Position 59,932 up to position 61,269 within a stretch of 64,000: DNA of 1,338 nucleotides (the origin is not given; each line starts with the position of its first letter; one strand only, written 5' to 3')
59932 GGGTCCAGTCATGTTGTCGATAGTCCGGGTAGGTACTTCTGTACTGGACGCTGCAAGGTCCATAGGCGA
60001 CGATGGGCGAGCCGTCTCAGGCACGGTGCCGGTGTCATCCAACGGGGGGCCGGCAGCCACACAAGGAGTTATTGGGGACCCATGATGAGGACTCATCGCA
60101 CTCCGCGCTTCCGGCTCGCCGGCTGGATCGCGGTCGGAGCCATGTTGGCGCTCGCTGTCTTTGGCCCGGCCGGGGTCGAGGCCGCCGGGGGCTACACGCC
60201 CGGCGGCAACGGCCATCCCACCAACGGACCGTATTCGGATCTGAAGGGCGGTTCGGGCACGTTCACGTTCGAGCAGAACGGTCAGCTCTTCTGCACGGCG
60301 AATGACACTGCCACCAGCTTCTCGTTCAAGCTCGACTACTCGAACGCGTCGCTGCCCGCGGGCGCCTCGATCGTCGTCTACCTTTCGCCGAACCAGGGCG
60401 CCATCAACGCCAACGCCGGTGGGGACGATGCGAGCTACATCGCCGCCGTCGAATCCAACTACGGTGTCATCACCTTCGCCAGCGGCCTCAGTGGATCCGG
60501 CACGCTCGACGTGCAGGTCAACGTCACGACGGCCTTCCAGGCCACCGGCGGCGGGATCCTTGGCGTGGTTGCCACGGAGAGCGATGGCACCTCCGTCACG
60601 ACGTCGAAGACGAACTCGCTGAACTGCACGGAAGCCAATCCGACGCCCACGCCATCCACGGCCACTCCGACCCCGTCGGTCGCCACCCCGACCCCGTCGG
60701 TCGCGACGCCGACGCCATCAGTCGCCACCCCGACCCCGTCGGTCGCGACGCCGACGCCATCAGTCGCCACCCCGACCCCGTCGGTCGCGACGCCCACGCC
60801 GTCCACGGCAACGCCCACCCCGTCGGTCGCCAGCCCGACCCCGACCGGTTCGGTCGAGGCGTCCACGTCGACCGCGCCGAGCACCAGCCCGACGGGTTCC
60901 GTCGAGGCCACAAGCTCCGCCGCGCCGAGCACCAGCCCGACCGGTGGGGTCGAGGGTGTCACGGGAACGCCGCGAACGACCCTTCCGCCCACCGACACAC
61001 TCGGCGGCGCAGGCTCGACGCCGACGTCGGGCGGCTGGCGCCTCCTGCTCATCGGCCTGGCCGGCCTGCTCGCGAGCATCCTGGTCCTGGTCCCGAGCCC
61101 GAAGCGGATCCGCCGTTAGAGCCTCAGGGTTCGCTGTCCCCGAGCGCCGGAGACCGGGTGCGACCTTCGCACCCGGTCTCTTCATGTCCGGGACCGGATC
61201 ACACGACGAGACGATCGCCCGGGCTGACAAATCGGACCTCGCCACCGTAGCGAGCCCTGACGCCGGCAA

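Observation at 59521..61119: Two neighbouring surface proteins share a non-canonical C-terminal sorting module: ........, Gly/Ser spacer, TM helix, P-x-P-x-R-x-RR tail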

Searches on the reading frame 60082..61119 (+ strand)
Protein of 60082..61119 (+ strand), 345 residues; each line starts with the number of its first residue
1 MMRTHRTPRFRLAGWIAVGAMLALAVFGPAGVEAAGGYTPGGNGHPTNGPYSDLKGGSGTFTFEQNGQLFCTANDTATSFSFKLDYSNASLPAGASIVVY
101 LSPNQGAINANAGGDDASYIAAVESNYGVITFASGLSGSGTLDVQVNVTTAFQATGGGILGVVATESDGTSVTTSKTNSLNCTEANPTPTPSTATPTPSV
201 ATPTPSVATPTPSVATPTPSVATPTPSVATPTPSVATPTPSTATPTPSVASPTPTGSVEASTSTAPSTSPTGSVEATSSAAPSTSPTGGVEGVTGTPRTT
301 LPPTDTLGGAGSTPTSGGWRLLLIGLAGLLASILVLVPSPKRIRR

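Call 8: search_protein_families(library=ncbifam, proteins=[window:60082-61119:+], max_evalue=10)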
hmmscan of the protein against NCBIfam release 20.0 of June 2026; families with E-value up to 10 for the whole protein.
window:60082-61119:+ (345 aa): 3 families
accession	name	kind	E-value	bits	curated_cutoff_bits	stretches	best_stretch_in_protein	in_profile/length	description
NF033761.1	gliding_GltJ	equivalog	0.035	13.2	450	1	155-278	384-499/671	adventurous gliding motility protein GltJ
TIGR04526.1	predic_Ig_block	subfamily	3.4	6.5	150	1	175-255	59-133/693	putative immunoglobulin-blocking virulence protein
NF051871.1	LysLocSpmX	equivalog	6.7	5.8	700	0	163-329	213-374/430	lysozyme-family localization factor SpmX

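Call 9: search_protein_families(library=pfam, proteins=[window:60082-61119:+], max_evalue=10)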
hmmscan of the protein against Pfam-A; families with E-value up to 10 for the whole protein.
window:60082-61119:+ (345 aa): 1 family
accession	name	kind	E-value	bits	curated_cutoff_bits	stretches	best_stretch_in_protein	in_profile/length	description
PF20678.2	HV_Gp350_C-term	-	0.0001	21.8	26.4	1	161-306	43-181/442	Herpesvirus Envelope glycoprotein GP350 C-terminal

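Call 10: find_encoding_contigs(protein=window:60082-61119:+, flank=10000, max_places=6)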
Protein window:60082-61119:+ (345 aa): no gene with exactly this product is on record in the collection.

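Call 74: predict_structure(protein=window:60082-61119:+)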
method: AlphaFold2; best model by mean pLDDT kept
length: 345 residues; sequences in the alignment: 1
mean_pLDDT: 48.4   pTM: 0.36
mean pLDDT of the five models: 48.4, 47.9, 46.4, 45.2, 45.2
residues with pLDDT >= 90: 0; 70-90: 18; 50-70: 131; < 50: 196
segments of 3 or more residues with pLDDT < 50: 29-68, 117-119, 121-124, 153-159, 165-203, 221-224, 228-230, 235-238, 242-244, 247-316
pLDDT, mean of each block of 10 residues (from residue 1): 54 64 56 32 31 35 45 55 59 63 58 54 56 64 65 44 42 35 37 37 47 49 46 50 44 42 40 38 37 35 35 49 81 69 50
secondary structure, 60 per line:
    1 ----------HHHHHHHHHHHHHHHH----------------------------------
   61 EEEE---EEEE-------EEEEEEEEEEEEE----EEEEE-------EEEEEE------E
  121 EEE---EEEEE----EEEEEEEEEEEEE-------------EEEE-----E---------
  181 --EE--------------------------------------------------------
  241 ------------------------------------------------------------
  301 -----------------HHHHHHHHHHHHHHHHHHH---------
elements in order: H11-26 E61-64 E68-71 E79-91 E96-100 E108-113 E120-123 E127-131 E136-148 E162-165 H318-336
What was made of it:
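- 60082..61119 (+): Second surface protein (345 aa). It has an AAGGAG sequence upstream of the ATG, an N-terminal signal-like helix, a beta-rich domain of about 150 aa with no known family, a Thr/Pro-rich linker and a class II tail. The AF2 single-sequence model is poor (pLDDT 48) but predicts beta strands at residues 60-165 and helices at 11-26 and 318-336 (call 74).
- Tried and rejected: AlphaFold of the second protein without an alignment gave pLDDT 48 and was not used for fold search (call 74).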

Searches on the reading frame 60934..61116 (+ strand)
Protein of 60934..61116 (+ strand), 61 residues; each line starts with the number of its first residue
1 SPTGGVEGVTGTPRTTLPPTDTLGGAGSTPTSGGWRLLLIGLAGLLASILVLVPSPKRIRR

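Call 8: search_protein_families(library=ncbifam, proteins=[window:60961-61116:+], max_evalue=10)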
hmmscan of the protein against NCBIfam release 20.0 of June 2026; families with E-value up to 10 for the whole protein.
seq(52 aa): 0 families

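Call 9: search_protein_families(library=pfam, proteins=[window:60961-61116:+], max_evalue=10)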
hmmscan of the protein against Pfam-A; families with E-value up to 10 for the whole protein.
seq(52 aa): 0 families

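Call 11: find_homologous_proteins(query=window:60934-61116:+, max_evalue=10)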
Query seq(61 aa): 2 candidates shared short words with the query, none scored E <= 10.
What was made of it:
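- Tried and rejected: find_homologous_proteins with tail 2 alone found nothing (call 11); the query is too short for the word index.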
